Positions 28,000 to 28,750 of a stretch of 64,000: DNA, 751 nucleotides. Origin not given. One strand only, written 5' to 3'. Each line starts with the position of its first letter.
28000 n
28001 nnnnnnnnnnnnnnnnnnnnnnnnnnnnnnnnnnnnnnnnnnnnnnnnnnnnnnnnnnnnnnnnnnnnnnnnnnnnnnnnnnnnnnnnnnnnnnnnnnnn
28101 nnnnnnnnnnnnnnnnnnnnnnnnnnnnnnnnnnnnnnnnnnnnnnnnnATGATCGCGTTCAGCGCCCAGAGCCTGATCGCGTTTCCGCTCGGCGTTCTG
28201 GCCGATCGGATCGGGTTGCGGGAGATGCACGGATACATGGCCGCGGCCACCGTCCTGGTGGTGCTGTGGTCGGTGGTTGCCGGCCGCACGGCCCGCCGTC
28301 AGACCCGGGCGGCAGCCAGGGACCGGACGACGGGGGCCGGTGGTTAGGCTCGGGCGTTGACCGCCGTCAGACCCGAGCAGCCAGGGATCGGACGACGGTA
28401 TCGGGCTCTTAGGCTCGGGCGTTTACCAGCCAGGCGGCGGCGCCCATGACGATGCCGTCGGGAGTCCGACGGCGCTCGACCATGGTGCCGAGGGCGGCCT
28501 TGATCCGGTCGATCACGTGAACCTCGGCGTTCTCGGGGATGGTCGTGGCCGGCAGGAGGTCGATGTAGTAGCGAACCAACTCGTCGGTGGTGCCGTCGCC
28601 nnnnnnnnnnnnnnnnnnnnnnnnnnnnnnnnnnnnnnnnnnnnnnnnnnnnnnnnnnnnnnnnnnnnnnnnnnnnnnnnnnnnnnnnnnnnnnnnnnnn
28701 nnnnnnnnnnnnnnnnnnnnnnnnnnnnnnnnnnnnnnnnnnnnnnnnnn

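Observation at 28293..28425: Duplication separates two convergent genes that originally shared overlapping stop codons (TTAG)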

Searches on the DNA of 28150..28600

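Call 42: search_rna_families(source=window, start=28150, end=28600, threshold=evalue, max_evalue=1)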
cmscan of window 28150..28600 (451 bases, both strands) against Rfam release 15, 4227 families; matches with E-value up to 1: 0.
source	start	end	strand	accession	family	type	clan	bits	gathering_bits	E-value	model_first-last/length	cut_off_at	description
